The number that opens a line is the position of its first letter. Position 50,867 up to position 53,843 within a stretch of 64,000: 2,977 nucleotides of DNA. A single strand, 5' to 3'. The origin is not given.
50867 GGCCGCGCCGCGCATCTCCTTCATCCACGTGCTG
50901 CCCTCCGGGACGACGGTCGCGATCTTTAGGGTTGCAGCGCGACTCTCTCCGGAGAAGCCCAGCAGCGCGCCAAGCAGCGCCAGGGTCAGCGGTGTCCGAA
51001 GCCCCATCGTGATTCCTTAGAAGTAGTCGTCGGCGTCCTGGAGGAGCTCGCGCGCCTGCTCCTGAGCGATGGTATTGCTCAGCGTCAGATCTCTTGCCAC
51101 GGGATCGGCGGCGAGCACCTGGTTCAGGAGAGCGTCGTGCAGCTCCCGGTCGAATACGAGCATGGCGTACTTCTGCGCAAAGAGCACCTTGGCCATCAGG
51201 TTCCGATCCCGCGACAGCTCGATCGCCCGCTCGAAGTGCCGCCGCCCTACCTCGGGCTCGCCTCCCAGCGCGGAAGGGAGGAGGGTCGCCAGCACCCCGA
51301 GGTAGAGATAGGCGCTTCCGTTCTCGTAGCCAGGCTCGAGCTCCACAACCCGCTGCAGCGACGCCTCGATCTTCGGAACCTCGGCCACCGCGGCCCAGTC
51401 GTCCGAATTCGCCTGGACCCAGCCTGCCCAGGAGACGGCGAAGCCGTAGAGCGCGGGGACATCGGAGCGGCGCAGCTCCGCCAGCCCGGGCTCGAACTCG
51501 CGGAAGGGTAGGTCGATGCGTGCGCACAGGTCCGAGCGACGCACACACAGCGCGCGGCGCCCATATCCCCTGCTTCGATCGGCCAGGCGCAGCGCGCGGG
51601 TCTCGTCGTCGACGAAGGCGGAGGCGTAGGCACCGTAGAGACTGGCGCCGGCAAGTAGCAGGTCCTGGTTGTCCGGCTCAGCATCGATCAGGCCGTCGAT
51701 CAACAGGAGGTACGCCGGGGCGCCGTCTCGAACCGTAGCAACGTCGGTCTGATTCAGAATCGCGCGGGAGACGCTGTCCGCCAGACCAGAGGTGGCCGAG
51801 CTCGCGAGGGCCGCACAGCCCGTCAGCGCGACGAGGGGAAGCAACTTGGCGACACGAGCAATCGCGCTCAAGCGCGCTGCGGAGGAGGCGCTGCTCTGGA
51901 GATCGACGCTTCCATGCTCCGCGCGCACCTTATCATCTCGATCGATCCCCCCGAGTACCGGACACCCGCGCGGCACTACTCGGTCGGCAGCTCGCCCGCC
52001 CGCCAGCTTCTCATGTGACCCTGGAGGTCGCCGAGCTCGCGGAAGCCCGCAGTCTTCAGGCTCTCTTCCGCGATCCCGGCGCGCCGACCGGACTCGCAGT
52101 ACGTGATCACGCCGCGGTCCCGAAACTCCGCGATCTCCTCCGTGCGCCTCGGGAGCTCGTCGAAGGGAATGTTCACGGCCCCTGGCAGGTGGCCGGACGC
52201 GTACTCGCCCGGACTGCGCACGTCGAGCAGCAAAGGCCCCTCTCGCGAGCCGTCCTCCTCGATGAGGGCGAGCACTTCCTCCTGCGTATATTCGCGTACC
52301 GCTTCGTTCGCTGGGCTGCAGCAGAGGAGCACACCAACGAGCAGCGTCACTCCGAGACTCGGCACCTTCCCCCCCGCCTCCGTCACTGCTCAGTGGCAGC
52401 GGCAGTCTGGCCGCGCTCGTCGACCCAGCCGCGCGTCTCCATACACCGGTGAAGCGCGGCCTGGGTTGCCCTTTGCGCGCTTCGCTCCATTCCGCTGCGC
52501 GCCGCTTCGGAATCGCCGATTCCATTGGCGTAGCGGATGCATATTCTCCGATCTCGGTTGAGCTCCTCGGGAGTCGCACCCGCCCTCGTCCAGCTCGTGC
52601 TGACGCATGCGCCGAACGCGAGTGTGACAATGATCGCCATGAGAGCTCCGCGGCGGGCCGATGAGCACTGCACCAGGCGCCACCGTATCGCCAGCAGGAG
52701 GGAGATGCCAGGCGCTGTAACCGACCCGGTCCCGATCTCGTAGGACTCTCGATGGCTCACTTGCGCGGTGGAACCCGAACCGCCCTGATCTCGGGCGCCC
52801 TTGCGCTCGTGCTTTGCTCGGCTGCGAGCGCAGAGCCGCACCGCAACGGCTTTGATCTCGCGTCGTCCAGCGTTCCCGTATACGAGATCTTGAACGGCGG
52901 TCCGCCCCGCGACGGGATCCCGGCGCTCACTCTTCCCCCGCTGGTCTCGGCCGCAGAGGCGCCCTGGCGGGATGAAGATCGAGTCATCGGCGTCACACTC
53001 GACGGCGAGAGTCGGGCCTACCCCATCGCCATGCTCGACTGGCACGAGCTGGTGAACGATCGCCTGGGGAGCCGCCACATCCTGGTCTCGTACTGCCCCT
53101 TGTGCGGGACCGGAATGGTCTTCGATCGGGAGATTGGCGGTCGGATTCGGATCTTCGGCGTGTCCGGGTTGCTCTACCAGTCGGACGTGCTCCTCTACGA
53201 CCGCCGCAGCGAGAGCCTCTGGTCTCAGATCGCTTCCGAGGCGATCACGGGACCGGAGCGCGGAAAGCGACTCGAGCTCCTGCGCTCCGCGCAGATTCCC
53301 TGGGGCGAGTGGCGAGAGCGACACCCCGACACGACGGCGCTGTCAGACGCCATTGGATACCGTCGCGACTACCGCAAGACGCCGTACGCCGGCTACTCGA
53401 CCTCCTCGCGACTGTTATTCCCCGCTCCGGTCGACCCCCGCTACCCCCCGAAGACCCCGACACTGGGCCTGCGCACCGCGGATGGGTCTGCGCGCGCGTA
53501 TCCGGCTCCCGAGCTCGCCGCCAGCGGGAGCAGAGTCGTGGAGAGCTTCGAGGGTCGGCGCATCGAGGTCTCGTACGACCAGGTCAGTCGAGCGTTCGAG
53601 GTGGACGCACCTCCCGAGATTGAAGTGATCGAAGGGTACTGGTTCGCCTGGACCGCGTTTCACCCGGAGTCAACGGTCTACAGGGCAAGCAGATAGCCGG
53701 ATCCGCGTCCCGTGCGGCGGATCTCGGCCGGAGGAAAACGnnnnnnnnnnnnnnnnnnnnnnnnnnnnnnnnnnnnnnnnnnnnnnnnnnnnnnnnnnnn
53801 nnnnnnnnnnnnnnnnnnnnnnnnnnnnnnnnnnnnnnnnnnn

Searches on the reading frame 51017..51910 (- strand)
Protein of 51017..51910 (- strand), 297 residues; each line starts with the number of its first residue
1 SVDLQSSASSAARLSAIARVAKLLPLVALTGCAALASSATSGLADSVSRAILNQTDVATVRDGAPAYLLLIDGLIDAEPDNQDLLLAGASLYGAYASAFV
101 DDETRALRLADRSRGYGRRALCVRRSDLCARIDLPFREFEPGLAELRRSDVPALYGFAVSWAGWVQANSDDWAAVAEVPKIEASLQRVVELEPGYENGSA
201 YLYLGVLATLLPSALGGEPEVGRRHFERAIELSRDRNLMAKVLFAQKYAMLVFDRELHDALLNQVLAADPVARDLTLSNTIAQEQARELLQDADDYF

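Call 30: search_protein_families(library=pfam, proteins=[window:51017-51910:-], max_evalue=1)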
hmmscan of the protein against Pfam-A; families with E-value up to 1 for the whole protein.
window:51017-51910:- (297 aa): 1 family
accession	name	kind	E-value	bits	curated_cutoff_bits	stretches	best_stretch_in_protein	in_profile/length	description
PF16811.11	TAtT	-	3.5e-75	253.1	26.5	1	53-297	1-263/263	TRAP transporter T-component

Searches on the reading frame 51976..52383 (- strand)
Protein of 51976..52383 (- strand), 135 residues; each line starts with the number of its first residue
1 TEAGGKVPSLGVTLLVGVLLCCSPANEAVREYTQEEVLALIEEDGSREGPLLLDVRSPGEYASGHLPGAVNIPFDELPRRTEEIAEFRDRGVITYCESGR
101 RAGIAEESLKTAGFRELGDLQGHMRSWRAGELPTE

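Call 30: search_protein_families(library=pfam, proteins=[window:51976-52383:-], max_evalue=1)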
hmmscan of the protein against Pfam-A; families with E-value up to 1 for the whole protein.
window:51976-52383:- (135 aa): 1 family
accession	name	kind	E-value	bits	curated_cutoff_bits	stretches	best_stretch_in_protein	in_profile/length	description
PF00581.25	Rhodanese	-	2.6e-18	66.8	22.2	1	33-129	1-101/102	Rhodanese-like domain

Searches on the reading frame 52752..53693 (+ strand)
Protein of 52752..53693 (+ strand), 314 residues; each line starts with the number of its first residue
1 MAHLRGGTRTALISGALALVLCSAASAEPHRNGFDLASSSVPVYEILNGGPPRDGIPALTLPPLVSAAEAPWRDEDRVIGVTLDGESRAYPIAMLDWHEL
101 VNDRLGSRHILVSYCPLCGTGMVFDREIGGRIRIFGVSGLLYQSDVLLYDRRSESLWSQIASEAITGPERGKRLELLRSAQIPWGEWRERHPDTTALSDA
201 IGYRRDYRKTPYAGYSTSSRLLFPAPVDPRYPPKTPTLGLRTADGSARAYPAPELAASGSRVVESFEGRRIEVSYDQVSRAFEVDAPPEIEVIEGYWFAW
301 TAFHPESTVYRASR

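Call 5: search_protein_families(library=ncbifam, proteins=[window:52752-53693:+], max_evalue=1)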
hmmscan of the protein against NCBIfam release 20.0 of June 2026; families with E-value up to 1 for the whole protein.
window:52752-53693:+ (314 aa): 0 families

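Call 6: search_protein_families(library=pfam, proteins=[window:52752-53693:+], max_evalue=1)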
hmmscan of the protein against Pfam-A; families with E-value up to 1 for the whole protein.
window:52752-53693:+ (314 aa): 1 family
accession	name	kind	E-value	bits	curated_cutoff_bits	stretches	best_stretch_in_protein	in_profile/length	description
PF11376.13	DUF3179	-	2.6e-76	257.3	27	2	53-279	1-228/292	Protein of unknown function (DUF3179)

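Call 62: search_solved_structures(query=window:52752-53693:+, max_evalue=1)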
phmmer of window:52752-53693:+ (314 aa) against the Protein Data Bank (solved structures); distinct sequences matched with E-value up to 1: 0.
